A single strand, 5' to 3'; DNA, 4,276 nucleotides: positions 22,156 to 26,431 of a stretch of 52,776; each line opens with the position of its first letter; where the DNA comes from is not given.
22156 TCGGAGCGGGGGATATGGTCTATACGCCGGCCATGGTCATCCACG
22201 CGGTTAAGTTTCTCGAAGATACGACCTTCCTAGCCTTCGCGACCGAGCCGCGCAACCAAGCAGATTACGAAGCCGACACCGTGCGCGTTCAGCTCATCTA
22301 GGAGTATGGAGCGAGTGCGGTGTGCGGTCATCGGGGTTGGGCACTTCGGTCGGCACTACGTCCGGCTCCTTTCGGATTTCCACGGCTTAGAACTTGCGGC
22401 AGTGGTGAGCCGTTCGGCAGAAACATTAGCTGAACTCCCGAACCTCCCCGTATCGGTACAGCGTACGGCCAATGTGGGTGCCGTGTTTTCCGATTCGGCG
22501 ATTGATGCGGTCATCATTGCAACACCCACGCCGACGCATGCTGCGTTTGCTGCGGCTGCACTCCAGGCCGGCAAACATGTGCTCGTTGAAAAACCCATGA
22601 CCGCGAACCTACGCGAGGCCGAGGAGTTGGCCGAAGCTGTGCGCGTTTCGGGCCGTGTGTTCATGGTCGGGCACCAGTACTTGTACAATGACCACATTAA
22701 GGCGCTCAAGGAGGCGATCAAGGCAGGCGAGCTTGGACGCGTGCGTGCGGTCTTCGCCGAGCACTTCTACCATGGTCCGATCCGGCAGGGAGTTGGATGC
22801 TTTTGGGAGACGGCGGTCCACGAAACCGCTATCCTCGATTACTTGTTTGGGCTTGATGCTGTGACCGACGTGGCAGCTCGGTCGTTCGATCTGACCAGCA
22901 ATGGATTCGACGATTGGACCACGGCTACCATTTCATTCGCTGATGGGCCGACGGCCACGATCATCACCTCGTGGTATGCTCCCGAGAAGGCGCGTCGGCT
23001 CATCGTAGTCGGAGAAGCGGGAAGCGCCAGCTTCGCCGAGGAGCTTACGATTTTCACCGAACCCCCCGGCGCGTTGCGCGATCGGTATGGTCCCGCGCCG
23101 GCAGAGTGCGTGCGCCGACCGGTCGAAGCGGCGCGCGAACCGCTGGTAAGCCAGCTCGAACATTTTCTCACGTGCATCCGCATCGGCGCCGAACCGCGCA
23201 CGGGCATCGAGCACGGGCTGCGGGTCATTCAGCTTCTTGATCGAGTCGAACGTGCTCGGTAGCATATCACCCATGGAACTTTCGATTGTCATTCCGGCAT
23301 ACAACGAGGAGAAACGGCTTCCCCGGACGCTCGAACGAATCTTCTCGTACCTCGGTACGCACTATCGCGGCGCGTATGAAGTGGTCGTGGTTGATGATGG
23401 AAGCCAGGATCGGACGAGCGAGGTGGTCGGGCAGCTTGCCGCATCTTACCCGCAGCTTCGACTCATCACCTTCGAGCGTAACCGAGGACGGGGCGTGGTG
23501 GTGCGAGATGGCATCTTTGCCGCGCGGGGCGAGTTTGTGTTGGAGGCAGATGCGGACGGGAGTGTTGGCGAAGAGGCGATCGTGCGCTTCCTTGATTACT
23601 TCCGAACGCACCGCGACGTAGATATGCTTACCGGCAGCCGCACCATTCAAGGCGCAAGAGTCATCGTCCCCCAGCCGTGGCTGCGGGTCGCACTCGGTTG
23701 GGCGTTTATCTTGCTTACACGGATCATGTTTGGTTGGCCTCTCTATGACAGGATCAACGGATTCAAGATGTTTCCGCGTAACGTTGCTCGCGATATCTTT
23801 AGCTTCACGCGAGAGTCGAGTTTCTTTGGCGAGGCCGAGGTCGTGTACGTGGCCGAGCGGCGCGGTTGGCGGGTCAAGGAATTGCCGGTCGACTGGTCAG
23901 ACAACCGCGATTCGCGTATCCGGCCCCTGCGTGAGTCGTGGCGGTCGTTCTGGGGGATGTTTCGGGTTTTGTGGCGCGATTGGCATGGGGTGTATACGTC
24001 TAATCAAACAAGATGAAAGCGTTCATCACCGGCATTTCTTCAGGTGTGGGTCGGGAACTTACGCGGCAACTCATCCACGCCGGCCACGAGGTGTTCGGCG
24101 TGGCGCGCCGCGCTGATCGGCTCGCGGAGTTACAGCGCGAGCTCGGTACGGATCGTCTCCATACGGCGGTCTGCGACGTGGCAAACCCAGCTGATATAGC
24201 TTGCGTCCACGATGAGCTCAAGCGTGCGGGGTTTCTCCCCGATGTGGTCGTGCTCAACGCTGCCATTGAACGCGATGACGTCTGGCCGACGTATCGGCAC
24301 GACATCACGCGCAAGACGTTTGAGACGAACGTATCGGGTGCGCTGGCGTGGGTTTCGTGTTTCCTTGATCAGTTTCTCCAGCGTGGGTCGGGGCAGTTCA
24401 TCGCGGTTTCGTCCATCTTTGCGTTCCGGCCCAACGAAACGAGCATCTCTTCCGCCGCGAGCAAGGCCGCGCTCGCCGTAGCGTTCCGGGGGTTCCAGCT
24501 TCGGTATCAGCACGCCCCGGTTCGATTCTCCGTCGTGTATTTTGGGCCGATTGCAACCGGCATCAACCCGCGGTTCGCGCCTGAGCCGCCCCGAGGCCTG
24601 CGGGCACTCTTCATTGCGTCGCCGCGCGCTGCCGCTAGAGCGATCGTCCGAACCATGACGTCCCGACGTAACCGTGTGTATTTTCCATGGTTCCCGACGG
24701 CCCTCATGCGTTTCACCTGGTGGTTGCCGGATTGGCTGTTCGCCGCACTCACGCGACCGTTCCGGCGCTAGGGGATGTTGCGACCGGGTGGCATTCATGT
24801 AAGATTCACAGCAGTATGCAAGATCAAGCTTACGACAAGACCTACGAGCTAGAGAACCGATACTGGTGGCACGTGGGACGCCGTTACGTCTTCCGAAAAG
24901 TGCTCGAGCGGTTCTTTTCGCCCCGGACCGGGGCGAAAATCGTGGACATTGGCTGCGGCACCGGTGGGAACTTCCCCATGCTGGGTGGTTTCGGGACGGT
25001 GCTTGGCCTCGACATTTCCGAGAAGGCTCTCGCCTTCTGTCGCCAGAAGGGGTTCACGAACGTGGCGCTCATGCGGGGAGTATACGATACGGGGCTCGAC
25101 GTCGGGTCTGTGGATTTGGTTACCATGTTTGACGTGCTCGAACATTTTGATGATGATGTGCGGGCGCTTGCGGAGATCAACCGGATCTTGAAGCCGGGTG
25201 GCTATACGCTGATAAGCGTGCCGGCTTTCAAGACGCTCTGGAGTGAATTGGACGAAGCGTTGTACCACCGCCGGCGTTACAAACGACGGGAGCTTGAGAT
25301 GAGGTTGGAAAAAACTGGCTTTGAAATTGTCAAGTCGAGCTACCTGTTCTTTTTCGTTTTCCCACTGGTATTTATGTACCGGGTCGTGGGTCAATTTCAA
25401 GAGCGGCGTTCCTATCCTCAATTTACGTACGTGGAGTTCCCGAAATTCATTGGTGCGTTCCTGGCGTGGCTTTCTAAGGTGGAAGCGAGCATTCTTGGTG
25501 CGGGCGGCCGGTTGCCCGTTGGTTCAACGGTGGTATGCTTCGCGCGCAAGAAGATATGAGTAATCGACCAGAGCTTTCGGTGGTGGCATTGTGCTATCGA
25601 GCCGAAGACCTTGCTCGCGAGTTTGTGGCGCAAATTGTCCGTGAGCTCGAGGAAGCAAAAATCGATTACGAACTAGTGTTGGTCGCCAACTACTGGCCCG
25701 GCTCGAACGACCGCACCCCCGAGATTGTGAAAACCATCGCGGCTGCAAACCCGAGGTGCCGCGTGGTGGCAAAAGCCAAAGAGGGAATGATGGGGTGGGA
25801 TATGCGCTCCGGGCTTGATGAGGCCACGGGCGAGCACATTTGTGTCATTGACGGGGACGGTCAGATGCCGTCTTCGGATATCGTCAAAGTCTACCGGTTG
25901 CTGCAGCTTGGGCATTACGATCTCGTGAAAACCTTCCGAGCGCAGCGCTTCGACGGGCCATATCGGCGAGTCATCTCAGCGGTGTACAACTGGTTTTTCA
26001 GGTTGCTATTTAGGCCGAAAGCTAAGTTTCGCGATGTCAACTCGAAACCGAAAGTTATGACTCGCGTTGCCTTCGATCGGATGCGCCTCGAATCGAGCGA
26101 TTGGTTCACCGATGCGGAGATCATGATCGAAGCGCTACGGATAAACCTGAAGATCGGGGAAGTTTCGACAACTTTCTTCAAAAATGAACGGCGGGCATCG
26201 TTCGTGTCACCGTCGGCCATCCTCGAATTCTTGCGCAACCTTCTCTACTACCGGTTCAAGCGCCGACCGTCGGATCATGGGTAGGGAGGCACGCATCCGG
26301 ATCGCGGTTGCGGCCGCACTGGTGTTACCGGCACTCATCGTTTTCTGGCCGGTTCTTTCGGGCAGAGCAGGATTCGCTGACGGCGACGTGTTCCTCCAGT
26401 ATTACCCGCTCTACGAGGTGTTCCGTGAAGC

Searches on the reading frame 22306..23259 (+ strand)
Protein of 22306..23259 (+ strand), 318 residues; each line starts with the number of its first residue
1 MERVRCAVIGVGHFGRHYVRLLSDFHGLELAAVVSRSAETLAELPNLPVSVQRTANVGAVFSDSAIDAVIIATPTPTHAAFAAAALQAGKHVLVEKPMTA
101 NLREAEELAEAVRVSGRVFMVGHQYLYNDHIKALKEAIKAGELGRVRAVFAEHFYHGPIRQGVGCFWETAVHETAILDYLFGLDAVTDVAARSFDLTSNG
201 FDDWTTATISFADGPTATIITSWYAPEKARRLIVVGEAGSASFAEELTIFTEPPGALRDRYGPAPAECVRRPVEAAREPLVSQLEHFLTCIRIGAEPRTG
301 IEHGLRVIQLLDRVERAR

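Call 29: search_protein_families(library=pfam, proteins=[window:22306-23259:+], max_evalue=0.00001)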
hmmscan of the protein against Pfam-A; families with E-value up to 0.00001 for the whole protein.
window:22306-23259:+ (318 aa): 3 families
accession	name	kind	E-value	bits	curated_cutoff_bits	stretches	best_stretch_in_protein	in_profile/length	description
PF01408.29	GFO_IDH_MocA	-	1.8e-28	100.1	24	1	4-123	1-120/120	Oxidoreductase family, NAD-binding Rossmann fold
PF22725.1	GFO_IDH_MocA_C3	-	4.7e-17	62.6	27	1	132-241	2-123/124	GFO/IDH/MocA C-terminal domain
PF02894.22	GFO_IDH_MocA_C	-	9.8e-10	39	22.9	1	135-314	1-206/218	Oxidoreductase family, C-terminal alpha/beta domain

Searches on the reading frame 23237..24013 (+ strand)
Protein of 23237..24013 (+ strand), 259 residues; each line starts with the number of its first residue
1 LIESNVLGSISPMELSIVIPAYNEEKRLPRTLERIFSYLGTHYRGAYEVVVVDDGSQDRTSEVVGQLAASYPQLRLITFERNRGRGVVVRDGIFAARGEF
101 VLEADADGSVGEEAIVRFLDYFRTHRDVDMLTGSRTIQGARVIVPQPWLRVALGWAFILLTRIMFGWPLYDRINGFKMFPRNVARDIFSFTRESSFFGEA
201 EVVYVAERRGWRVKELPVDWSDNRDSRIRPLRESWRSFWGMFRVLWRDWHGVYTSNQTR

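Call 29: search_protein_families(library=pfam, proteins=[window:23237-24013:+], max_evalue=0.00001)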
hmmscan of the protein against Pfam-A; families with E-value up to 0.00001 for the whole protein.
window:23237-24013:+ (259 aa): 2 families
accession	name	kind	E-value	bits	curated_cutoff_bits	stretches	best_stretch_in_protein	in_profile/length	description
PF00535.33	Glycos_transf_2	-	1.5e-28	100.3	23.3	1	16-188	1-168/168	Glycosyl transferase family 2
PF13641.12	Glyco_tranf_2_3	-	2.5e-14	54.3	27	1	15-213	3-201/230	Glycosyltransferase like family 2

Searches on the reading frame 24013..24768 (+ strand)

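Call 29: search_protein_families(library=pfam, proteins=[window:24013-24768:+], max_evalue=0.00001)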
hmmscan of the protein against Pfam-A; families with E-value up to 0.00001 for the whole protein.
window:24013-24768:+ (252 aa): 5 families
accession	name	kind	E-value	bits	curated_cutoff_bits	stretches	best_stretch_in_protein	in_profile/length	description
PF00106.31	adh_short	-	2.5e-27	96.1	26.6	1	3-186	3-188/195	short chain dehydrogenase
PF13561.12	adh_short_C2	-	1.5e-16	61.2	27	1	7-186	1-182/236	Enoyl-(Acyl carrier protein) reductase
PF01370.27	Epimerase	-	2.5e-07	30.8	20.9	1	4-129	2-118/240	NAD dependent epimerase/dehydratase family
PF08659.16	KR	-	5.2e-06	26.9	22.6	1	4-146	4-148/180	KR domain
PF13460.12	NAD_binding_10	-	9.4e-06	26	27.2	0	9-141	3-105/184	NAD(P)H-binding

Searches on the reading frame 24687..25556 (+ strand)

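Call 29: search_protein_families(library=pfam, proteins=[window:24687-25556:+], max_evalue=0.00001)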
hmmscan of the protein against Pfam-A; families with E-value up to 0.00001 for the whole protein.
window:24687-25556:+ (290 aa): 6 families
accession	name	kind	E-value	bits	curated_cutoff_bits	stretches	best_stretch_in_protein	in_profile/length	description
PF08241.18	Methyltransf_11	-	4.1e-20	72.7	21.2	1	86-175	1-94/95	Methyltransferase domain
PF13489.12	Methyltransf_23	-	1.7e-19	70.6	27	1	65-216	5-163/164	Methyltransferase domain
PF13649.12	Methyltransf_25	-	3.1e-15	57.1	27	1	85-172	1-97/97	Methyltransferase domain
PF08242.18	Methyltransf_12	-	1.3e-13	51.9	30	1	86-173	1-97/98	Methyltransferase domain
PF13847.12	Methyltransf_31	-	2.1e-13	50.6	27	1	81-190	3-120/145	Methyltransferase domain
PF01209.24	Ubie_methyltran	-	1.4e-08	34.8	20.1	1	66-175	32-150/233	ubiE/COQ5 methyltransferase family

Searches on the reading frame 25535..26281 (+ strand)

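Call 29: search_protein_families(library=pfam, proteins=[window:25535-26281:+], max_evalue=0.00001)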
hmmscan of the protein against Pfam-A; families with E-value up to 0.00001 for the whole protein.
window:25535-26281:+ (249 aa): 1 family
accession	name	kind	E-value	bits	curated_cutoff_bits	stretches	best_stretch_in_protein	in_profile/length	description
PF00535.33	Glycos_transf_2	-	3.4e-15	56.8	23.3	1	15-175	1-150/168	Glycosyl transferase family 2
